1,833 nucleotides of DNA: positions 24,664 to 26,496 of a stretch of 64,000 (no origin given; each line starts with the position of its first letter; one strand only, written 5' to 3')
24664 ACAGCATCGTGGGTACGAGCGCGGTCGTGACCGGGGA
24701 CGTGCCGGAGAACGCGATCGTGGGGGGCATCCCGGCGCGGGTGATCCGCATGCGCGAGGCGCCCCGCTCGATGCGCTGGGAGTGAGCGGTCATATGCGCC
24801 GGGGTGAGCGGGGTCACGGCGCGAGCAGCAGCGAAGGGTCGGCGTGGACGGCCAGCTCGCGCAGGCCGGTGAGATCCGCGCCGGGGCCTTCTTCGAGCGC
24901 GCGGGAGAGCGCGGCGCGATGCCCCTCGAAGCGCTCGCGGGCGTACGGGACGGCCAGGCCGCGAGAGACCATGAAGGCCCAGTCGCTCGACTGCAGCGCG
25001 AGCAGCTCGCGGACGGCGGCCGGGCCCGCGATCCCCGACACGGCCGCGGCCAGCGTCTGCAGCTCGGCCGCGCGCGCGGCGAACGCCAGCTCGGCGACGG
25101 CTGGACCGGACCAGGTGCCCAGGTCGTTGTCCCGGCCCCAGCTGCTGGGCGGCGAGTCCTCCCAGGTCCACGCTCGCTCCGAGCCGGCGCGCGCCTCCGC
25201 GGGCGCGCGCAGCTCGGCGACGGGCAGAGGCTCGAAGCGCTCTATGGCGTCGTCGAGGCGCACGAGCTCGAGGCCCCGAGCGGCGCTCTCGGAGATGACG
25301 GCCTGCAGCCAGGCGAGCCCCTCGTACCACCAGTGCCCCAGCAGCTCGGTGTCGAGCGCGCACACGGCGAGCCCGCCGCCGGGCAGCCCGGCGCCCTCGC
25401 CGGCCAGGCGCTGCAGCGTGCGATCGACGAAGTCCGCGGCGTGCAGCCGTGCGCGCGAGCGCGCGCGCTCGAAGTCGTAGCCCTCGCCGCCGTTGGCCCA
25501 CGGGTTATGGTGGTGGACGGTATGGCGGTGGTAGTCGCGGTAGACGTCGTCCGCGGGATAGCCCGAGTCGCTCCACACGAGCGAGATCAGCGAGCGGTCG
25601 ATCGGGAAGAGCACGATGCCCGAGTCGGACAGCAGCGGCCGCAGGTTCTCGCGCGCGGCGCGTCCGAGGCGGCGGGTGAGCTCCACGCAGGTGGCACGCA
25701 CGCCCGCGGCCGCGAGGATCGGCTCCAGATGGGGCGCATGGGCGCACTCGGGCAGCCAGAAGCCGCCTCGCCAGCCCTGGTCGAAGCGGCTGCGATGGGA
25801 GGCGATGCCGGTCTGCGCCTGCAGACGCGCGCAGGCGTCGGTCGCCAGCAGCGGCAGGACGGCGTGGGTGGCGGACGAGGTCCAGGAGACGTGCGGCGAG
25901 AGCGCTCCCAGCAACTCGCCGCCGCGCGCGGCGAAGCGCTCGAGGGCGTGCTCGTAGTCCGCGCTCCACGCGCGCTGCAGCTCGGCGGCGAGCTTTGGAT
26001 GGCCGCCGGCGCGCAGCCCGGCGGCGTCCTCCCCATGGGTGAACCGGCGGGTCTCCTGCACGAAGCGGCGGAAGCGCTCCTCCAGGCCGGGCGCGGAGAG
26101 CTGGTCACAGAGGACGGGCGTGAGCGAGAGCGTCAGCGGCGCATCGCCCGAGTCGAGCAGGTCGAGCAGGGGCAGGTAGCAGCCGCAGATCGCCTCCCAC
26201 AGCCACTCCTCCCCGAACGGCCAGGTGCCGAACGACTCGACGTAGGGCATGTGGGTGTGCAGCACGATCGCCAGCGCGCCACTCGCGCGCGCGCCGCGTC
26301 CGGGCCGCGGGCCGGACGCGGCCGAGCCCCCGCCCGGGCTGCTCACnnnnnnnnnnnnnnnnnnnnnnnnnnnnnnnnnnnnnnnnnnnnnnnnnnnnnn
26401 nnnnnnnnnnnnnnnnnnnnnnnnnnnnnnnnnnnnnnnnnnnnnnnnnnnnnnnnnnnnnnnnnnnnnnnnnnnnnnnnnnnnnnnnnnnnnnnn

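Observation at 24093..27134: Mycobacterial MGLP-like locus (Rv3030/Rv3031/Rv3034c-type trio) in an apparently non-mycolate, deep-branching actinobacterium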

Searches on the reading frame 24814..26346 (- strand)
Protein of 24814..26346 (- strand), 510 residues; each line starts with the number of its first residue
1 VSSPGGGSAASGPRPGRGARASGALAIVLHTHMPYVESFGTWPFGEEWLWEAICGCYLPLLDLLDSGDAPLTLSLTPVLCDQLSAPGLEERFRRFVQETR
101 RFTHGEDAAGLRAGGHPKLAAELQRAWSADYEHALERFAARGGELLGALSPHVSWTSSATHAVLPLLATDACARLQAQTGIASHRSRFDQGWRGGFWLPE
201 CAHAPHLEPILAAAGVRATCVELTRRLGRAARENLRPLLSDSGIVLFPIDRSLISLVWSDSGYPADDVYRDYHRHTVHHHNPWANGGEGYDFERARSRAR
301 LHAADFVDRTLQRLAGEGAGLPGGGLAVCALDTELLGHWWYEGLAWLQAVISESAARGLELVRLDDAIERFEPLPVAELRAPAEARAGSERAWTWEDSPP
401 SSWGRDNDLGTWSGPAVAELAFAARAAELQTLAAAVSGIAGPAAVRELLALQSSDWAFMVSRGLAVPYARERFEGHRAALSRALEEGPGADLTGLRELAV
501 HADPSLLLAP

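Call 8: search_protein_families(library=pfam, proteins=[window:24814-26346:-])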
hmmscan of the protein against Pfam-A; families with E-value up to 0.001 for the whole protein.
window:24814-26346:- (510 aa): 2 families
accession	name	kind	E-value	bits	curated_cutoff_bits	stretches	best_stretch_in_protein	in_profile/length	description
PF03065.20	Glyco_hydro_57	-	5.4e-18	65.7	21.2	1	156-373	107-284/291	Glycosyl hydrolase family 57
PF09210.16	BE_C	-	3.7e-10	40.5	25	1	443-484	29-70/101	1,4-alpha-glucan branching enzyme, C-terminal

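Call 9: search_protein_families(library=ncbifam, proteins=[window:24814-26346:-])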
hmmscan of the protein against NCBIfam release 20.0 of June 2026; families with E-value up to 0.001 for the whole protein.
window:24814-26346:- (510 aa): 2 families
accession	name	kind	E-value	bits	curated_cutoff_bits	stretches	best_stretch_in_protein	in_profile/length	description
NF041566.1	branchenz_Thermus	equivalog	5.7e-65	220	920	2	25-226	3-213/527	1,4-alpha-glucan branching protein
NF041133.1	branch_enz_Thcocales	equivalog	2e-49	168.5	1000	2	23-206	1-189/553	1,4-alpha-glucan branching protein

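Call 10: find_homologous_proteins(query=window:24814-26346:-)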
Query window:24814-26346:- (510 aa): 7139 proteins with E <= 0.001 among 8000 candidates; the best 120 are listed.
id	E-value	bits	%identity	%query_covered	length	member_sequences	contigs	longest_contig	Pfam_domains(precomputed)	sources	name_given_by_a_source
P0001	0.0e+0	1150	100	100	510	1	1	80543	PF03065.21,PF09210.17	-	-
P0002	5.5e-264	895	80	97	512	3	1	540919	PF03065.21,PF09210.17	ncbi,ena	-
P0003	2.3e-258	876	81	94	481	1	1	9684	PF03065.21,PF09210.17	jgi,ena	-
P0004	3.2e-245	833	78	94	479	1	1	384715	PF03065.21,PF09210.17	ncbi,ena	-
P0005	6.6e-242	822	76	96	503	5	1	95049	PF03065.21,PF09210.17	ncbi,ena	-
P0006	7.1e-242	822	75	95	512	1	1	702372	PF03065.21,PF09210.17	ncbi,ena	-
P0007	6.9e-241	819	74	95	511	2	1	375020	PF03065.21,PF09210.17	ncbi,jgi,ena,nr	ncbi:MAG TPA: 1,4-alpha-glucan branching protein domain-containing protein [Solirubrobacteraceae bac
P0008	1.6e-235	801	73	98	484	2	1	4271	PF03065.21,PF09210.17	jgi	jgi:1,4-alpha-glucan branching enzyme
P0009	7.8e-235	799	71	96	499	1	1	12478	PF03065.21,PF09210.17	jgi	jgi:1,4-alpha-glucan branching enzyme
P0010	2.0e-234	797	72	99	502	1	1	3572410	PF03065.21,PF09210.17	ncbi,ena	-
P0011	7.4e-234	795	74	96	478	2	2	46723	PF03065.21,PF09210.17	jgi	jgi:1,4-alpha-glucan branching enzyme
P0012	2.2e-233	794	72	95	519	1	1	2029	PF03065.21,PF09210.17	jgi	jgi:1,4-alpha-glucan branching enzyme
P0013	2.5e-233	794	74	96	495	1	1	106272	PF03065.21,PF09210.17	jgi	jgi:1,4-alpha-glucan branching enzyme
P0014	3.0e-233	793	74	96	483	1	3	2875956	PF03065.21,PF09210.17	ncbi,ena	-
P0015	1.3e-232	791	74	96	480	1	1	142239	PF03065.21,PF09210.17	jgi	jgi:1,4-alpha-glucan branching enzyme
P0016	1.5e-232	791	70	96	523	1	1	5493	PF03065.21,PF09210.17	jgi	jgi:1,4-alpha-glucan branching enzyme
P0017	2.7e-232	790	73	96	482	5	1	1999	PF03065.21,PF09210.17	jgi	-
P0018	8.0e-232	789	73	96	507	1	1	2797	PF03065.21,PF09210.17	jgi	jgi:1,4-alpha-glucan branching enzyme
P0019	1.2e-231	788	74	96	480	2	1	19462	PF03065.21,PF09210.17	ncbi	-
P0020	1.3e-231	788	72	99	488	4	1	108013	PF03065.21,PF09210.17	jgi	jgi:1,4-alpha-glucan branching enzyme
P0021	1.9e-231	787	73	96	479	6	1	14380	PF03065.21,PF09210.17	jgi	-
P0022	3.8e-231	786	74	96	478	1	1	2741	PF03065.21,PF09210.17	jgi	jgi:1,4-alpha-glucan branching enzyme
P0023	5.2e-231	786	72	97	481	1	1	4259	PF03065.21,PF09210.17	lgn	-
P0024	1.1e-230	785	74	95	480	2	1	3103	PF03065.21,PF09210.17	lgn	-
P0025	1.5e-230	785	72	96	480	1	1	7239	PF03065.21,PF09210.17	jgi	jgi:1,4-alpha-glucan branching enzyme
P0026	1.9e-230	784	73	96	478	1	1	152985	PF03065.21,PF09210.17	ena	-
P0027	2.2e-230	784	73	99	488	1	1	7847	PF03065.21,PF09210.17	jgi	jgi:1,4-alpha-glucan branching enzyme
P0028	3.4e-230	783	72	99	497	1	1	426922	PF03065.21,PF09210.17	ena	-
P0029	4.2e-230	783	71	96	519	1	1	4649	PF03065.21,PF09210.17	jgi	jgi:1,4-alpha-glucan branching enzyme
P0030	5.9e-230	783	69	96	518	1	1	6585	PF03065.21,PF09210.17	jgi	jgi:1,4-alpha-glucan branching enzyme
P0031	2.7e-229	780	72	97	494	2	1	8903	PF03065.21,PF09210.17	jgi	jgi:1,4-alpha-glucan branching enzyme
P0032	3.1e-229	780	73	96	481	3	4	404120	PF03065.21,PF09210.17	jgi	jgi:1,4-alpha-glucan branching enzyme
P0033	4.2e-229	780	72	97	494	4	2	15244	PF03065.21,PF09210.17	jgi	-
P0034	4.4e-229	780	72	95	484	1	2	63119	PF03065.21,PF09210.17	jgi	jgi:1,4-alpha-glucan branching enzyme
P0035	4.6e-229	780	70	96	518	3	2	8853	PF03065.21,PF09210.17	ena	-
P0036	5.2e-229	779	73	96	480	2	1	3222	PF03065.21,PF09210.17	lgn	-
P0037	6.5e-229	779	73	96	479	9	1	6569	PF03065.21,PF09210.17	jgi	jgi:1,4-alpha-glucan branching enzyme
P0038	1.7e-228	778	71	100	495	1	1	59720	PF03065.21,PF09210.17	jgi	jgi:1,4-alpha-glucan branching enzyme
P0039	2.4e-228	777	72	96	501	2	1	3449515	PF03065.21,PF09210.17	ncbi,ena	-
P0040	3.2e-228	777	73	96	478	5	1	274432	PF03065.21,PF09210.17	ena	-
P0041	7.3e-228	776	70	96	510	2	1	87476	PF03065.21,PF09210.17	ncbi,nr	ncbi:MAG TPA: 1,4-alpha-glucan branching protein domain-containing protein [Solirubrobacteraceae bac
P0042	7.6e-228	776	71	95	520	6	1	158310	PF03065.21,PF09210.17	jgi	jgi:1,4-alpha-glucan branching enzyme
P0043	1.9e-227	774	74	96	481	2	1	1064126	PF03065.21,PF09210.17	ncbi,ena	-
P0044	3.2e-227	774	73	96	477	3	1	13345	PF03065.21,PF09210.17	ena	-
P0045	5.4e-227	773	72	97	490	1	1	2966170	PF03065.21,PF09210.17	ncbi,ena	-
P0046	1.8e-226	771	74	96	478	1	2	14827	PF03065.21,PF09210.17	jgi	-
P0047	2.5e-226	771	71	96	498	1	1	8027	PF03065.21,PF09210.17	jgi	jgi:1,4-alpha-glucan branching enzyme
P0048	2.9e-226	770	69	96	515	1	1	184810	PF03065.21,PF09210.17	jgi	jgi:1,4-alpha-glucan branching enzyme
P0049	5.4e-226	769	72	97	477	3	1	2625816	PF03065.21,PF09210.17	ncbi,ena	-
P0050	5.4e-226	769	73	95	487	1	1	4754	PF03065.21,PF09210.17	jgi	jgi:1,4-alpha-glucan branching enzyme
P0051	6.1e-226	769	73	96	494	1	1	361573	PF03065.21,PF09210.17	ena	-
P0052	9.0e-226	769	69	96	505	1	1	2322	PF03065.21,PF09210.17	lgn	-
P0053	1.5e-225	768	70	97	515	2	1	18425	PF03065.21,PF09210.17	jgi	jgi:1,4-alpha-glucan branching enzyme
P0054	1.5e-225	768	72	98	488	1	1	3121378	PF03065.21,PF09210.17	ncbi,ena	-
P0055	2.2e-225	767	71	96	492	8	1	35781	PF03065.21,PF09210.17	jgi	jgi:1,4-alpha-glucan branching enzyme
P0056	3.3e-225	767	73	96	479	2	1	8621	PF03065.21,PF09210.17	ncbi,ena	-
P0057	3.7e-225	767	72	96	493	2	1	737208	PF03065.21,PF09210.17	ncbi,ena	-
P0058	4.9e-225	766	70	97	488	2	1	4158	PF03065.21,PF09210.17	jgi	jgi:1,4-alpha-glucan branching enzyme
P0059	5.4e-225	766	73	96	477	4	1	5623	PF03065.21,PF09210.17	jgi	-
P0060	6.4e-225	766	72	96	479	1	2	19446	PF03065.21,PF09210.17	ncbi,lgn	-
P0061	8.4e-225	766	68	96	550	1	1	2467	PF03065.21,PF09210.17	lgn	-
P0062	1.3e-224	765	71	96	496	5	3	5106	PF03065.21,PF09210.17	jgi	jgi:1,4-alpha-glucan branching enzyme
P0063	1.6e-224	765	72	98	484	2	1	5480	PF03065.21,PF09210.17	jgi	jgi:1,4-alpha-glucan branching enzyme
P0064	2.2e-224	764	71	100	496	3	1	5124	PF03065.21,PF09210.17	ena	-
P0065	2.9e-224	764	71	98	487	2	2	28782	PF03065.21,PF09210.17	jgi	jgi:1,4-alpha-glucan branching enzyme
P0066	3.1e-224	764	68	97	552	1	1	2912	PF03065.21,PF09210.17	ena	-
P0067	4.3e-224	763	69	97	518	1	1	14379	PF03065.21,PF09210.17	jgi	jgi:1,4-alpha-glucan branching enzyme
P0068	5.0e-224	763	72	97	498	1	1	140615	PF03065.21,PF09210.17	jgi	jgi:1,4-alpha-glucan branching enzyme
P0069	5.3e-224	763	71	97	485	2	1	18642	PF03065.21,PF09210.17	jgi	jgi:1,4-alpha-glucan branching enzyme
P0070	6.7e-224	763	69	97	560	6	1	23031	PF03065.21,PF09210.17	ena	-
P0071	7.2e-224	762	71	96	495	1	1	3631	PF03065.21,PF09210.17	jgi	jgi:1,4-alpha-glucan branching enzyme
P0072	7.2e-224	762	72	95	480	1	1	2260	PF03065.21,PF09210.17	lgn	-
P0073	1.8e-223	761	71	96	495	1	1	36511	PF03065.21,PF09210.17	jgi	jgi:1,4-alpha-glucan branching enzyme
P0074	3.0e-223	760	68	96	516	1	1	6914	PF03065.21,PF09210.17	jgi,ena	-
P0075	5.0e-223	760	71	98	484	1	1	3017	PF03065.21,PF09210.17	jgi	jgi:1,4-alpha-glucan branching enzyme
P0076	1.3e-222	758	71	96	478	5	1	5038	PF03065.21,PF09210.17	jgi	jgi:1,4-alpha-glucan branching enzyme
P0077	1.6e-222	758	71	96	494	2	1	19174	PF03065.21,PF09210.17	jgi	jgi:1,4-alpha-glucan branching enzyme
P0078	3.7e-222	757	69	96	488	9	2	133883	PF03065.21,PF09210.17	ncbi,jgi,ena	jgi:1,4-alpha-glucan branching enzyme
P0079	3.7e-222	757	72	96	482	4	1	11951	PF03065.21,PF09210.17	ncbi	-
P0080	4.2e-222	757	70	96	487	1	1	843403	PF03065.21,PF09210.17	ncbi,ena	-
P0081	4.7e-222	756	69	96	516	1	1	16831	PF03065.21,PF09210.17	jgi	jgi:1,4-alpha-glucan branching enzyme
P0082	6.6e-222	756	71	96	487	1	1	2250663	PF03065.21,PF09210.17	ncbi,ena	-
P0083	7.5e-222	756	72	96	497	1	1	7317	PF03065.21,PF09210.17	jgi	jgi:1,4-alpha-glucan branching enzyme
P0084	7.6e-222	756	70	95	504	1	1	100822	PF03065.21,PF09210.17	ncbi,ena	-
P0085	1.2e-221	755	71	96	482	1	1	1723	PF03065.21,PF09210.17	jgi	jgi:1,4-alpha-glucan branching enzyme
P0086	1.6e-221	755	71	96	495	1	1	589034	PF03065.21,PF09210.17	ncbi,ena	-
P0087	4.6e-221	753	70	96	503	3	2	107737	PF03065.21,PF09210.17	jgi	jgi:1,4-alpha-glucan branching enzyme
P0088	5.3e-221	753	70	96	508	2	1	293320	PF03065.21,PF09210.17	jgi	jgi:1,4-alpha-glucan branching enzyme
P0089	7.7e-221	752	70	96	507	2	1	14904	PF03065.21,PF09210.17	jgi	-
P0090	8.0e-221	752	72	94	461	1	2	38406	PF03065.21,PF09210.17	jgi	jgi:1,4-alpha-glucan branching enzyme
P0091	9.7e-221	752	68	96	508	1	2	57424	PF03065.21,PF09210.17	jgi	jgi:1,4-alpha-glucan branching enzyme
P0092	1.3e-220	752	71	97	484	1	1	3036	PF03065.21,PF09210.17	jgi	jgi:1,4-alpha-glucan branching enzyme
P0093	2.6e-220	751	70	97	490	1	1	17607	PF03065.21,PF09210.17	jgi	jgi:1,4-alpha-glucan branching enzyme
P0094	8.2e-220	749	73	96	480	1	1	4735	PF03065.21,PF09210.17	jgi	jgi:1,4-alpha-glucan branching enzyme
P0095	8.3e-220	749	69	96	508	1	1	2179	PF03065.21,PF09210.17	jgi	jgi:1,4-alpha-glucan branching enzyme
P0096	3.7e-218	744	69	98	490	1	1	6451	PF03065.21,PF09210.17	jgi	jgi:1,4-alpha-glucan branching enzyme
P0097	5.2e-218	743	71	94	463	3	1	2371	PF03065.21,PF09210.17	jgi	jgi:1,4-alpha-glucan branching enzyme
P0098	1.4e-217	742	66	95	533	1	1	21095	PF03065.21,PF09210.17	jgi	jgi:1,4-alpha-glucan branching enzyme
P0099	3.9e-217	740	71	96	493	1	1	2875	PF03065.21,PF09210.17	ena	-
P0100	7.5e-217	739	67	100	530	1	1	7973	PF03065.21,PF09210.17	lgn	-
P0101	2.0e-216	738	68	97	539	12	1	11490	PF03065.21,PF09210.17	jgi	-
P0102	2.1e-216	738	70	96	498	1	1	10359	PF03065.21,PF09210.17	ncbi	ncbi:MAG: 1,4-alpha-glucan branching protein domain-containing protein [Solirubrobacteraceae bacteri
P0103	3.1e-216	737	69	96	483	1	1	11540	PF03065.21,PF09210.17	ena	-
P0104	4.4e-216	737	71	94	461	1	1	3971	PF03065.21,PF09210.17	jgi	jgi:1,4-alpha-glucan branching enzyme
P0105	4.5e-216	737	69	97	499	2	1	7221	PF03065.21,PF09210.17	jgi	jgi:1,4-alpha-glucan branching enzyme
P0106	4.9e-216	737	68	97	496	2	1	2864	PF03065.21,PF09210.17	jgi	jgi:1,4-alpha-glucan branching enzyme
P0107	9.4e-216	736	68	96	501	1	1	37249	PF03065.21,PF09210.17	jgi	jgi:1,4-alpha-glucan branching enzyme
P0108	1.1e-215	735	67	95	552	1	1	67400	PF03065.21,PF09210.17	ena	-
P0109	1.2e-215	735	69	96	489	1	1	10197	PF03065.21,PF09210.17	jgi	jgi:1,4-alpha-glucan branching enzyme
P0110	1.8e-215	735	71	97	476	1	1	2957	PF03065.21,PF09210.17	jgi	jgi:1,4-alpha-glucan branching enzyme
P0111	2.3e-215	734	72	94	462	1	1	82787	PF03065.21,PF09210.17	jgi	jgi:1,4-alpha-glucan branching enzyme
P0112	2.4e-215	734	70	97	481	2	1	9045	PF03065.21,PF09210.17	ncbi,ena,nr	ncbi:MAG TPA: 1,4-alpha-glucan branching protein domain-containing protein [Solirubrobacteraceae bac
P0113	4.2e-215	734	69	97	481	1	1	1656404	PF03065.21,PF09210.17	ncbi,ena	-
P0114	5.5e-215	733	66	97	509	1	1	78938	PF03065.21,PF09210.17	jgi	jgi:1,4-alpha-glucan branching enzyme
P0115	5.8e-215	733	69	96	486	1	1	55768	PF03065.21,PF09210.17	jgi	jgi:1,4-alpha-glucan branching enzyme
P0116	7.6e-215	733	67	97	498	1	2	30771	PF03065.21,PF09210.17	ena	-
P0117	7.7e-215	733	67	97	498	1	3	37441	PF03065.21,PF09210.17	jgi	jgi:1,4-alpha-glucan branching enzyme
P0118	9.5e-215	732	68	96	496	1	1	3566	PF03065.21,PF09210.17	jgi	jgi:1,4-alpha-glucan branching enzyme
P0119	1.2e-214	732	68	96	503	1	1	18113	PF03065.21,PF09210.17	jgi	jgi:1,4-alpha-glucan branching enzyme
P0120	1.3e-214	732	70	96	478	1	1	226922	PF03065.21,PF09210.17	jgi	-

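Call 12: search_solved_structures(query=window:24814-26346:-, max_evalue=0.001)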
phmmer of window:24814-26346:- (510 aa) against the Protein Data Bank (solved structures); distinct sequences matched with E-value up to 0.001: 5.
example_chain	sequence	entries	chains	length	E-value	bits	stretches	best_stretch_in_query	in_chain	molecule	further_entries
3n8t_A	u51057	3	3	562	1.9e-49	172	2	23-208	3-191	alpha-amylase, GH57 family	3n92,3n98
3p0b_A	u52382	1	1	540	2.3e-47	165.1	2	17-228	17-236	TT1467 protein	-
1ufa_A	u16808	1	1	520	4.9e-47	164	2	25-228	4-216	TT1467 protein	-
5wu7_A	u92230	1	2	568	9.1e-47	163.1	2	23-205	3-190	Uncharacterized protein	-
2b5d_X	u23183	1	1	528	4.1e-35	124.6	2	23-275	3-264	alpha-Amylase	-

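Call 22: find_encoding_contigs(protein=P0010, flank=10000, max_places=3)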
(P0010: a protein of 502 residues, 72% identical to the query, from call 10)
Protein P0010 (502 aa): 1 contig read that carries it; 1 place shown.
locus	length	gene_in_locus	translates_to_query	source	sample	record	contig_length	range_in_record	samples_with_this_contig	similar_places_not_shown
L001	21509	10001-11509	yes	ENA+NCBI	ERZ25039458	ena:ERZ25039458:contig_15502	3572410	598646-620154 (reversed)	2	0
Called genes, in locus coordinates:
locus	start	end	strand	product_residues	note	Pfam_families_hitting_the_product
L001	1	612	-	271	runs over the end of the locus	PF02737:3HCDH_N, PF00725:3HCDH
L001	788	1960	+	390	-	PF00108:Thiolase_N, PF02803:Thiolase_C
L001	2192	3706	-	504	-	PF01471:PG_binding_1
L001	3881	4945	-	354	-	PF26684:DUF8230_N, PF26685:DUF8230_C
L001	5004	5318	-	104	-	PF02609:Exonuc_VII_S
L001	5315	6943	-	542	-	PF13742:tRNA_anti_2, PF02601:Exonuc_VII_L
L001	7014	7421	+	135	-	-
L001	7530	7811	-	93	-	-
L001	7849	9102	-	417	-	PF04122:CW_binding_2 (faint)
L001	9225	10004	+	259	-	PF13489:Methyltransf_23, PF08241:Methyltransf_11, PF08242:Methyltransf_12, PF13649:Methyltransf_25, PF13847:Methyltransf_31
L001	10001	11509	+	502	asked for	PF03065:Glyco_hydro_57, PF09210:BE_C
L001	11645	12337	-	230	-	PF14602:Hexapep_2 (faint), PF00132:Hexapep (weak)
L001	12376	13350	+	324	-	PF03308:MeaB, PF01926:MMR_HSR1 (faint), PF03029:ATP_bind_1 (faint)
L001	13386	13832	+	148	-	PF04075:F420H2_quin_red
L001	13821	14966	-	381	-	PF02771:Acyl-CoA_dh_N, PF02770:Acyl-CoA_dh_M, PF00441:Acyl-CoA_dh_1, PF08028:Acyl-CoA_dh_2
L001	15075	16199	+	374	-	PF04321:RmlD_sub_bind, PF01073:3Beta_HSD (weak), PF01370:Epimerase, PF16363:GDP_Man_Dehyd, PF02719:Polysacc_synt_2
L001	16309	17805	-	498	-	PF02789:Peptidase_M17_N, PF00883:Peptidase_M17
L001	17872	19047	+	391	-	PF00108:Thiolase_N, PF22691:Thiolase_C_1 (faint), PF02803:Thiolase_C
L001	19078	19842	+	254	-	PF12710:HAD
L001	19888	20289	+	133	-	PF02310:B12-binding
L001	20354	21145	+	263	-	PF01012:ETF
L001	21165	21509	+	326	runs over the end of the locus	PF01012:ETF, PF00766:ETF_alpha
